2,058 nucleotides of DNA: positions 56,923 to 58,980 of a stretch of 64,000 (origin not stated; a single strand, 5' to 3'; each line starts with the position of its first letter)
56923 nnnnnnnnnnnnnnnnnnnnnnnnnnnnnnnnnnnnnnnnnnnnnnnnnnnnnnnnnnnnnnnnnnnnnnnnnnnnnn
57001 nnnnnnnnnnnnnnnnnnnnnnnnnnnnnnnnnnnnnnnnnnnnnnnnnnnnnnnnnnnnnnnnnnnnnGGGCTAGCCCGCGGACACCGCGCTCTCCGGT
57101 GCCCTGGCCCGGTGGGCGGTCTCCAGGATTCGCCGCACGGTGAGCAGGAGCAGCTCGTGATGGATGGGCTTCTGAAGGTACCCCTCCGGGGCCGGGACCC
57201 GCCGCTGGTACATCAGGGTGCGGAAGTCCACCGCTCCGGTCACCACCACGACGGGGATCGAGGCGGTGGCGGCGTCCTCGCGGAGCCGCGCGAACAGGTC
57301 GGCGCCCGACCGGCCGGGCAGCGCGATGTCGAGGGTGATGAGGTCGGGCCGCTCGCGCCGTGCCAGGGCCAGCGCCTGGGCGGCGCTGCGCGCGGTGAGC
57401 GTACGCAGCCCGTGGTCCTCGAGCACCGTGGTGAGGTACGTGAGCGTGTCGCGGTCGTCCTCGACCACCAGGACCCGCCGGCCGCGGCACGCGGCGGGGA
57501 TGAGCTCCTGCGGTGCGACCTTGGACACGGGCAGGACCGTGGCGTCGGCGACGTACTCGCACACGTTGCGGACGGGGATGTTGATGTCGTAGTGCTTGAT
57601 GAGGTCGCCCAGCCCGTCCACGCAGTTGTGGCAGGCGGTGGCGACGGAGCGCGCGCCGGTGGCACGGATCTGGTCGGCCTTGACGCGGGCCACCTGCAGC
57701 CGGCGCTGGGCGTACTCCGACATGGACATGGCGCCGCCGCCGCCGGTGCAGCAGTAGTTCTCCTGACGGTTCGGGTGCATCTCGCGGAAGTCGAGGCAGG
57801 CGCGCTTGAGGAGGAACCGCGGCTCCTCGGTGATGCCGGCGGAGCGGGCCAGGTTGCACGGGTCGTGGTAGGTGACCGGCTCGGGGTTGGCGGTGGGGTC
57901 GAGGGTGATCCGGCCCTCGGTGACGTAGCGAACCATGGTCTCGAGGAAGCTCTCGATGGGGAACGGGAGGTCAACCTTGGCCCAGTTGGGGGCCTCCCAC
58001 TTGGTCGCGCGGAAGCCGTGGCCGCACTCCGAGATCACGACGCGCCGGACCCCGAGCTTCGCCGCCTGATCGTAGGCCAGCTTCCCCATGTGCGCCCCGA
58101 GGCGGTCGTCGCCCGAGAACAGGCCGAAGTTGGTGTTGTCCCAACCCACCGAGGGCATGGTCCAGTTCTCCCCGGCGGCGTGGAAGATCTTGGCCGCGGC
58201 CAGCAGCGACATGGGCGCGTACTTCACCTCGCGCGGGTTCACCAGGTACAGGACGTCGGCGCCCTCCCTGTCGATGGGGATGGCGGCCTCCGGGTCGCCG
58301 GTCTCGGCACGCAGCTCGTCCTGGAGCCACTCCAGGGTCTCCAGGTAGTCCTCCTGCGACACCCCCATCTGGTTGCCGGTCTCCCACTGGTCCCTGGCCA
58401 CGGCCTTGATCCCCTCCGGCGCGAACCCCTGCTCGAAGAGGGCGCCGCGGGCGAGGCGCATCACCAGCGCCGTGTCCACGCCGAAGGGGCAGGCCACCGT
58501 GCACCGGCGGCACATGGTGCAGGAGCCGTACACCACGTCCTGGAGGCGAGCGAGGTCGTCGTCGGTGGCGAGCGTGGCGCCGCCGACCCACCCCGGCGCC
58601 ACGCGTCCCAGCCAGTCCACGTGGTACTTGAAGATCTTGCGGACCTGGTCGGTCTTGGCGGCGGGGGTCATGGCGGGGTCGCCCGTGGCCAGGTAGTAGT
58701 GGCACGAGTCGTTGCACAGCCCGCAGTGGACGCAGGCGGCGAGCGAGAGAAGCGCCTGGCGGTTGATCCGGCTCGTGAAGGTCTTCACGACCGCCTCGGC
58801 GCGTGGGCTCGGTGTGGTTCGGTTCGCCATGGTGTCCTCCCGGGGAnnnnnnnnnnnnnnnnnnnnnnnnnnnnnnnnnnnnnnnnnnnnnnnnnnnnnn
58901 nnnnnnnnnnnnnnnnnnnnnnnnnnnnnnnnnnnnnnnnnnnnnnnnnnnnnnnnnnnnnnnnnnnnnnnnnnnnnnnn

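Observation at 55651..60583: DsrK/HdrD-like CCG oxidoreductase covalently fused to a complete receiver domain, in an rrf2 - cytochrome b - CCG::REC - Cys-rich PAS kinase operon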

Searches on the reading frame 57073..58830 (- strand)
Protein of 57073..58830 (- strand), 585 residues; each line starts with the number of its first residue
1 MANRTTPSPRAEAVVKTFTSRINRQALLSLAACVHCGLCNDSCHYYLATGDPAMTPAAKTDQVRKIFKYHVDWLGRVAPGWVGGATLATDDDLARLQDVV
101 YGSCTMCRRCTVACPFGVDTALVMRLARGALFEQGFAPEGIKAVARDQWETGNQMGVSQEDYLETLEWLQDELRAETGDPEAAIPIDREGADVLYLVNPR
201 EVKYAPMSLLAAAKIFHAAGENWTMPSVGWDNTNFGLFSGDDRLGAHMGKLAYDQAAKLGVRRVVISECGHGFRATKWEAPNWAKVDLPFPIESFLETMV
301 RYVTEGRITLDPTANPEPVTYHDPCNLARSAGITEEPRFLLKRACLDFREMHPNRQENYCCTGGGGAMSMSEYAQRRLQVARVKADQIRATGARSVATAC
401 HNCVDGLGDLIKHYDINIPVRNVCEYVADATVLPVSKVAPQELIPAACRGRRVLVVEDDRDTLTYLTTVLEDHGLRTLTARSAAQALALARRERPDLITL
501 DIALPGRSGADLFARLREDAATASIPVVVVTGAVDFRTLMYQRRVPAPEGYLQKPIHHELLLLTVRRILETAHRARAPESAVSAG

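Call 3: search_protein_families(library=pfam, proteins=[window:57073-58830:-], max_evalue=0.01)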
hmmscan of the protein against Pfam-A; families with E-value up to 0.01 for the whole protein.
window:57073-58830:- (585 aa): 10 families
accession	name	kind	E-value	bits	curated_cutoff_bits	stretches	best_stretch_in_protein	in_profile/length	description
PF00072.30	Response_reg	-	3.6e-19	69.4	30.2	1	453-565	1-110/111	Response regulator receiver domain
PF02754.22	CCG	-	2.7e-12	47.1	20.6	1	319-403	1-80/85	Cysteine-rich domain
PF13183.11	Fer4_8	-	3.3e-11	44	27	1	30-118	2-68/68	4Fe-4S dicluster domain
PF13534.11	Fer4_17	-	2.9e-07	31.4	22.2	1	32-119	1-61/61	4Fe-4S dicluster domain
PF13237.11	Fer4_10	-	1.3e-05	25.4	25.5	1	103-116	8-21/53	4Fe-4S dicluster domain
PF12838.12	Fer4_7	-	1.8e-05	25.5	27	1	33-118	2-52/52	4Fe-4S dicluster domain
PF13187.11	Fer4_9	-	3.5e-05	24.2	27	0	104-120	2-18/52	4Fe-4S dicluster domain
PF12837.12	Fer4_6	-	0.00086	19.6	25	1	101-118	6-23/24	4Fe-4S binding domain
PF12800.12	Fer4_4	-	0.00087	19.9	24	0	103-117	3-17/17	4Fe-4S binding domain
PF12797.12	Fer4_2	-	0.0021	18.3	24.5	0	101-116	7-22/22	4Fe-4S binding domain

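Call 4: find_homologous_proteins(query=window:57073-58830:-, max_evalue=0.00001)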
Query window:57073-58830:- (585 aa): 3097 proteins with E <= 0.00001 among 8000 candidates; the best 120 are listed.
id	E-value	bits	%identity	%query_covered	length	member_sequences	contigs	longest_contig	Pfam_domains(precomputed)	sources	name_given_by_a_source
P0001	0.0e+0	1348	100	100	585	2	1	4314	PF13534.12,PF02754.22,PF13237.12,PF13183.12,PF00072.31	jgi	-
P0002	0.0e+0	1065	77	98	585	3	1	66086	PF13534.12,PF02754.22,PF13183.12,PF00072.31,PF13187.12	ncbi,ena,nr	ncbi:MAG: response regulator [Acidobacteria bacterium]|nr:response regulator [Acidobacteriota bacter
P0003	0.0e+0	1060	78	97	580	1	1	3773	PF12838.13,PF13534.12,PF02754.22,PF13183.12,PF00072.31,PF13187.12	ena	-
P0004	0.0e+0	1045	74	100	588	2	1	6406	PF13534.12,PF02754.22,PF13183.12,PF00072.31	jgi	jgi:Fe-S oxidoreductase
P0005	0.0e+0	1034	76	99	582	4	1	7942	PF13534.12,PF02754.22,PF13183.12,PF00072.31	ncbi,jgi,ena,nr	ncbi:MAG TPA: response regulator [Vicinamibacteria bacterium]|nr:response regulator [Vicinamibacteri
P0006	0.0e+0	1026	75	97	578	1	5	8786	PF13534.12,PF02754.22,PF13183.12,PF00072.31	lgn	-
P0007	0.0e+0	1023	74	98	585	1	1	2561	PF13534.12,PF02754.22,PF13183.12,PF00072.31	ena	-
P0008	0.0e+0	1022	74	100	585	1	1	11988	PF13534.12,PF02754.22,PF13183.12,PF00072.31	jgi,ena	-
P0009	0.0e+0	1019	75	97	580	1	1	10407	PF12838.13,PF13534.12,PF02754.22,PF13237.12,PF13183.12,PF00072.31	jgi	-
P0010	0.0e+0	1011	73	100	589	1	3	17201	PF12838.13,PF13534.12,PF02754.22,PF13183.12,PF00072.31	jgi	jgi:Fe-S oxidoreductase/CheY-like chemotaxis protein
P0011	0.0e+0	1010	72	99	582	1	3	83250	PF12838.13,PF13534.12,PF02754.22,PF13237.12,PF13183.12,PF00072.31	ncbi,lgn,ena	-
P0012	1.5e-298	1009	72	99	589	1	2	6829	PF13534.12,PF02754.22,PF13237.12,PF13183.12,PF00072.31,PF13187.12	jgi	jgi:Fe-S oxidoreductase/CheY-like chemotaxis protein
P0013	3.4e-297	1005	73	96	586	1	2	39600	PF13534.12,PF02754.22,PF13237.12,PF13183.12,PF00072.31,PF13187.12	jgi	jgi:Fe-S oxidoreductase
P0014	3.7e-297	1005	71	99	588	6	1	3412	PF13534.12,PF02754.22,PF13183.12,PF00072.31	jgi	-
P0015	2.9e-296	1002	71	100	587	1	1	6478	PF13534.12,PF02754.22,PF13183.12,PF00072.31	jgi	jgi:Fe-S oxidoreductase/CheY-like chemotaxis protein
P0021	9.6e-280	947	71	96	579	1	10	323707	PF13534.12,PF02754.22,PF13183.12,PF00072.31,PF13187.12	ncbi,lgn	-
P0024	2.5e-271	919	68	96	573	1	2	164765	PF13534.12,PF02754.22,PF13183.12,PF00072.31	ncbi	-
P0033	4.1e-266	902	66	97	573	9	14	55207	PF13534.12,PF02754.22,PF13183.12,PF00072.31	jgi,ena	jgi:Fe-S oxidoreductase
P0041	5.2e-261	885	64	97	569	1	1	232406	PF13534.12,PF02754.22,PF13183.12,PF00072.31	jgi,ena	-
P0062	1.2e-238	811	60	97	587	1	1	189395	PF13534.12,PF02754.22,PF13183.12,PF00072.31,PF13187.12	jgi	jgi:Fe-S oxidoreductase/ActR/RegA family two-component response regulator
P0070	2.1e-237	807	58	97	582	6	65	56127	PF13534.12,PF02754.22,PF13237.12,PF13183.12,PF00072.31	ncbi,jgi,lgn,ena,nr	ncbi:MAG: hypothetical protein COZ06_29000 [Armatimonadetes bacterium CG_4_10_14_3_um_filter_66_18]|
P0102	5.3e-234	796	58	98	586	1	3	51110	PF13534.12,PF02754.22,PF13183.12,PF00072.31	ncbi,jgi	jgi:Fe-S oxidoreductase/CheY-like chemotaxis protein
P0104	1.1e-233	795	58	98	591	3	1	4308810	PF13534.12,PF02754.22,PF13183.12,PF00072.31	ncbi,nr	ncbi:MAG: response regulator [Candidatus Latescibacterota bacterium]|nr:MAG: response regulator [Can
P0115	4.2e-232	790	57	97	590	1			PF13534.12,PF02754.22,PF13183.12,PF00072.31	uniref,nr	uniref:Reductase, iron-sulfur binding subunit containing response regulator receiver n=1 Tax=uncultu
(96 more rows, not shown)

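Call 7: search_protein_families(library=ncbifam, proteins=[window:57073-58830:-], max_evalue=0.01)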
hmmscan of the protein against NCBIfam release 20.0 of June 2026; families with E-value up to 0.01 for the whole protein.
window:57073-58830:- (585 aa): 105 families (the best 25 are shown)
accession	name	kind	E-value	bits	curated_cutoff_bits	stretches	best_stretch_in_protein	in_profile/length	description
NF045711.1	sulf_resp_HmcF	equivalog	8.1e-94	315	750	1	13-420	46-438/457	sulfate respiration complex iron-sulfur protein HmcF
NF045724.1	ferredox_TmcB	equivalog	3e-93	312.8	735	1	30-425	40-422/430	electron transfer complex ferredoxin TmcB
NF045796.1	DsrK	equivalog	1.3e-74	251.5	400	1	12-434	29-438/453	sulfate reduction electron transfer complex DsrMKJOP subunit DsrK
NF045717.1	DVU0259_DivK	exception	1.6e-21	76.6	160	1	451-569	3-116/117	DVU0259 family response regulator domain-containing protein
NF004898.0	PRK06259.1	equivalog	4.6e-19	68.4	385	1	317-427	377-484/488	fumarate reductase (CoM/CoB) subunit TfrB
NF045670.1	quin_L_LdhH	equivalog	7.4e-19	67.5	800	1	305-427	588-705/706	L-lactate dehydrogenase (quinone) large subunit LdhH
TIGR02154.1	PhoB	equivalog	7.4e-16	58.1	296.2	1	451-572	3-123/226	phosphate regulon transcriptional regulator PhoB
NF051870.1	NAssimRespRegNtrX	equivalog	7.6e-15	54.7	600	1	452-575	3-125/452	nitrogen assimilation response regulator NtrX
NF040689.1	MtrAB_MtrA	equivalog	4.3e-14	52.4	300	1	453-574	1-118/219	MtrAB system response regulator MtrA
TIGR02956.1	TMAO_torS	equivalog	1.3e-13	50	676.5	1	424-578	685-830/967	TMAO reductase system sensor histidine kinase/response regulator TorS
NF007135.0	PRK09581.1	equivalog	1.4e-13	50.5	474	1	452-566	4-117/457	PleD family two-component system response regulator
NF045505.1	RR_RssB_Pseudo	equivalog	2.4e-12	46.6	700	1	452-573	7-126/394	two-component system response regulator RssB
NF053512.1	nitric_RR_NosR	exception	6e-12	45.3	400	1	453-575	1-121/422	response regulator c-di-GMP phosphodiesterase, NosR family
NF041733.1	resp_reg_CseB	equivalog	9e-12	44.8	350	1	452-577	2-123/228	two-component system response regulator CseB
TIGR01387.1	cztR_silR_copR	subfamily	1.1e-11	44.8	279.2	1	453-578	1-123/218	heavy metal response regulator transcription factor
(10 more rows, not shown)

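Call 8: find_encoding_contigs(protein=P0002, flank=8000, max_places=2)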
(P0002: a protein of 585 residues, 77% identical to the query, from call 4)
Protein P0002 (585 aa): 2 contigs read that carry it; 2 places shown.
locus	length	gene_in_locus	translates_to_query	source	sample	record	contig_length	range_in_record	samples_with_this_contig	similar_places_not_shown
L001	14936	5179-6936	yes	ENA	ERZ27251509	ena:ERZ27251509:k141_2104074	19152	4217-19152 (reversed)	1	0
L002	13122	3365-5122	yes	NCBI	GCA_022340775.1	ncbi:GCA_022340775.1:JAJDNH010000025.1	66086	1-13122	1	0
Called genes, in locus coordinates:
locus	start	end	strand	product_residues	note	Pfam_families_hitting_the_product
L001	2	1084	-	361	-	?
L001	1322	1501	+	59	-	-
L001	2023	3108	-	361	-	PF16697:Yop-YscD_cpl, PF00498:FHA, PF06271:RDD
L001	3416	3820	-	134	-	PF00072:Response_reg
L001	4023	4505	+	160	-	PF02082:Rrf2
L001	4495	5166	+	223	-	-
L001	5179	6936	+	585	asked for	PF13187:Fer4_9 (faint), PF13183:Fer4_8, PF13534:Fer4_17 (weak), PF02754:CCG, PF00072:Response_reg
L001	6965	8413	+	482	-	PF00989:PAS (faint), PF08448:PAS_4, PF13426:PAS_9, PF02518:HATPase_c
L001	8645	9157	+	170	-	PF08334:T2SSG (faint)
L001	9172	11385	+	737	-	PF00672:HAMP, PF01966:HD, PF13487:HD_5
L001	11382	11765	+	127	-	-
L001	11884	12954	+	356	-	PF01544:CorA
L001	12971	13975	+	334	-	PF01916:DS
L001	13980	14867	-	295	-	PF00491:Arginase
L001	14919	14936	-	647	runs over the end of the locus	PF02784:Orn_Arg_deC_N, PF17810:Arg_decarb_HB, PF17944:Arg_decarbox_C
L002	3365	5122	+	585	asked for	PF13187:Fer4_9 (faint), PF13183:Fer4_8, PF13534:Fer4_17 (weak), PF02754:CCG, PF00072:Response_reg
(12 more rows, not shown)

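Call 10: find_encoding_contigs(protein=P0104, flank=8000, max_places=1)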
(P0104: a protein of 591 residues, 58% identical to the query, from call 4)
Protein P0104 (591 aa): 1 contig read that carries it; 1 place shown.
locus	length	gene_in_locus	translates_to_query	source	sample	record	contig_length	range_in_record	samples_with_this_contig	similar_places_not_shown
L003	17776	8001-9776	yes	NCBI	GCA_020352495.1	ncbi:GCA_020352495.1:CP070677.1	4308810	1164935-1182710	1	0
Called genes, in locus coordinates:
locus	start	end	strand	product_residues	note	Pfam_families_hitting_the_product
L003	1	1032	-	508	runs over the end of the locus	PF13174:TPR_6 (faint), PF13428:TPR_14 (faint)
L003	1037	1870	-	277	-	-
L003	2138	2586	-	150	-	-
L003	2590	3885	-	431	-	PF13439:Glyco_transf_4 (weak), PF13579:Glyco_trans_4_4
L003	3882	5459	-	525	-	PF01943:Polysacc_synt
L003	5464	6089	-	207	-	PF02388:FemAB (faint), PF13480:Acetyltransf_6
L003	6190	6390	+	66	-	-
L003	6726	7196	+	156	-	PF02082:Rrf2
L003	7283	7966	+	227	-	PF02665:Nitrate_red_gam (weak)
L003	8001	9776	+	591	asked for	PF13183:Fer4_8, PF13534:Fer4_17, PF02754:CCG, PF00072:Response_reg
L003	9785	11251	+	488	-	PF08448:PAS_4, PF13426:PAS_9, PF08448:PAS_4, PF13426:PAS_9 (weak), PF02518:HATPase_c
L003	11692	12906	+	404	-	PF03460:NIR_SIR_ferr, PF01077:NIR_SIR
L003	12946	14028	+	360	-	PF03460:NIR_SIR_ferr, PF01077:NIR_SIR, PF12838:Fer4_7 (weak)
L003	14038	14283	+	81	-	-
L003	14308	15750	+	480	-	PF01656:CbiA, PF13500:AAA_26, PF07685:GATase_3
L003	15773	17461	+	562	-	PF14691:Fer4_20, PF01262:AlaDh_PNT_C (faint), PF01266:DAO (weak), PF07992:Pyr_redox_2, PF12831:FAD_oxidored (faint), PF13450:NAD_binding_8 (weak), PF13738:Pyr_redox_3, PF00070:Pyr_redox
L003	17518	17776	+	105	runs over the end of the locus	PF04358:DsrC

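Call 11: find_encoding_contigs(protein=P0062, flank=8000, max_places=1)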
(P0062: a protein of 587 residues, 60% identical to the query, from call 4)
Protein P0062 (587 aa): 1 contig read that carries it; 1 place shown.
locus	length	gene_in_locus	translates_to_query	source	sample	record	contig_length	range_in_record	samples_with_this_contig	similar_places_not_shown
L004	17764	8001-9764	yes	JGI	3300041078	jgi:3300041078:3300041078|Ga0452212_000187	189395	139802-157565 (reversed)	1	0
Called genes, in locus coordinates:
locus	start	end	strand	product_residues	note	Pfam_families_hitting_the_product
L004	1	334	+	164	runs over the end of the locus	-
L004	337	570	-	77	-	-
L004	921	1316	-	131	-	PF00072:Response_reg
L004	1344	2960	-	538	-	PF13183:Fer4_8, PF02754:CCG (weak)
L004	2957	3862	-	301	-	PF02665:Nitrate_red_gam (weak)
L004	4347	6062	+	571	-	PF00989:PAS, PF08448:PAS_4, PF13426:PAS_9, PF00158:Sigma54_activat, PF14532:Sigma54_activ_2, PF07728:AAA_5, PF25601:AAA_lid_14, PF02954:HTH_8, +1 more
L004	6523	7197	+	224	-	PF00072:Response_reg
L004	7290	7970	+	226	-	PF02665:Nitrate_red_gam (weak)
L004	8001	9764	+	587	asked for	PF13187:Fer4_9 (faint), PF13183:Fer4_8, PF13534:Fer4_17, PF02754:CCG (weak), PF00072:Response_reg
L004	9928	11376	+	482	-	PF00989:PAS (faint), PF08448:PAS_4, PF13426:PAS_9 (weak), PF08448:PAS_4, PF02518:HATPase_c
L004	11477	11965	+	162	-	PF02627:CMD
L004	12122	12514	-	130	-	-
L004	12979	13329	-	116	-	PF00072:Response_reg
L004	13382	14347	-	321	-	PF02163:Peptidase_M50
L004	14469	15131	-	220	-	-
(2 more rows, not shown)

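Call 15: find_encoding_contigs(protein=P0070, flank=8000, max_places=2)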
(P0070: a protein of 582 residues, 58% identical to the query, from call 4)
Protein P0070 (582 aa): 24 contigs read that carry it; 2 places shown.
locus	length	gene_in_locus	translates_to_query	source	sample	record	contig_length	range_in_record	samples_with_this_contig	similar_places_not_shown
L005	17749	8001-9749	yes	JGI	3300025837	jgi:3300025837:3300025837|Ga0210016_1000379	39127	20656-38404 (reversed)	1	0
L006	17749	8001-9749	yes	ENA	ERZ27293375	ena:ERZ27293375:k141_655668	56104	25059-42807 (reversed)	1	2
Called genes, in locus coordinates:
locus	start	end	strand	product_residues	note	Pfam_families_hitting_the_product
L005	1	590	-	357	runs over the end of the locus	PF03460:NIR_SIR_ferr, PF01077:NIR_SIR, PF12838:Fer4_7 (weak)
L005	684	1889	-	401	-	PF03460:NIR_SIR_ferr, PF01077:NIR_SIR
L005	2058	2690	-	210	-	-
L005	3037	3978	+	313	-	PF02665:Nitrate_red_gam (weak)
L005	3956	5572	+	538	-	PF12838:Fer4_7 (faint), PF13187:Fer4_9 (faint), PF00037:Fer4 (faint), PF13183:Fer4_8, PF13534:Fer4_17 (weak), PF02754:CCG (weak)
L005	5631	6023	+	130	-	PF00072:Response_reg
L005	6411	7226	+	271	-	PF00376:MerR (weak), PF12728:HTH_17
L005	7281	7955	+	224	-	-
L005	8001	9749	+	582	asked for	PF13183:Fer4_8, PF13237:Fer4_10 (faint), PF13534:Fer4_17, PF02754:CCG, PF00072:Response_reg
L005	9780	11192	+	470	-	PF08448:PAS_4 (weak), PF13426:PAS_9 (weak), PF02518:HATPase_c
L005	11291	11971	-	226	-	PF00072:Response_reg, PF00486:Trans_reg_C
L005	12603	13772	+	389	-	PF14306:PUA_2, PF01747:ATP-sulfurylase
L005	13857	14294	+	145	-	PF00037:Fer4 (faint), PF12838:Fer4_7, PF13187:Fer4_9 (weak), PF12139:APS-reductase_C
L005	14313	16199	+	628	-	PF00890:FAD_binding_2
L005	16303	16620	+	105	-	-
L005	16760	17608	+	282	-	PF03692:CxxCxxCC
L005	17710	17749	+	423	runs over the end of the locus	PF07992:Pyr_redox_2 (faint), PF13738:Pyr_redox_3 (faint), PF00890:FAD_binding_2 (weak), PF01266:DAO (weak), PF12831:FAD_oxidored, PF13450:NAD_binding_8, PF12838:Fer4_7 (faint), PF14697:Fer4_21 (faint), +1 more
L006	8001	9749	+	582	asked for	PF13183:Fer4_8, PF13237:Fer4_10 (faint), PF13534:Fer4_17, PF02754:CCG, PF00072:Response_reg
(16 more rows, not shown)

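Call 16: find_encoding_contigs(protein=P0041, flank=8000, max_places=1)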
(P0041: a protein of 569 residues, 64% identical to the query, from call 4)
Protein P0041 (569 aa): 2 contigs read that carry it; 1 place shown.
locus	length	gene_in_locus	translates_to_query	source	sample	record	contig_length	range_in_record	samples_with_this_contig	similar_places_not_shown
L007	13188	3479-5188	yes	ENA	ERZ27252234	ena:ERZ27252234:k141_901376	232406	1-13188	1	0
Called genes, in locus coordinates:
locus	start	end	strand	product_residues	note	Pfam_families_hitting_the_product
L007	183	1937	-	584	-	PF07719:TPR_2 (faint), PF13174:TPR_6 (faint), PF13181:TPR_8 (faint), PF13424:TPR_12 (faint), PF13428:TPR_14 (faint), PF13432:TPR_16 (faint), PF14559:TPR_19 (faint), PF13431:TPR_17 (faint)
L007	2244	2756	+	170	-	PF02082:Rrf2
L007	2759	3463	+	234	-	-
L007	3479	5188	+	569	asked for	PF13183:Fer4_8, PF13534:Fer4_17, PF02754:CCG, PF00072:Response_reg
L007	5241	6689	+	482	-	PF00989:PAS (faint), PF08448:PAS_4, PF13426:PAS_9 (weak), PF08448:PAS_4, PF13426:PAS_9 (weak), PF02518:HATPase_c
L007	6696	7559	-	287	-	-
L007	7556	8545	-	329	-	PF12146:Hydrolase_4, PF00561:Abhydrolase_1, PF12697:Abhydrolase_6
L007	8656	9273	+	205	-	PF10502:Peptidase_S26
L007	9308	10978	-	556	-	-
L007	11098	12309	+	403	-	PF01168:Ala_racemase_N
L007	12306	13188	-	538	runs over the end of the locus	-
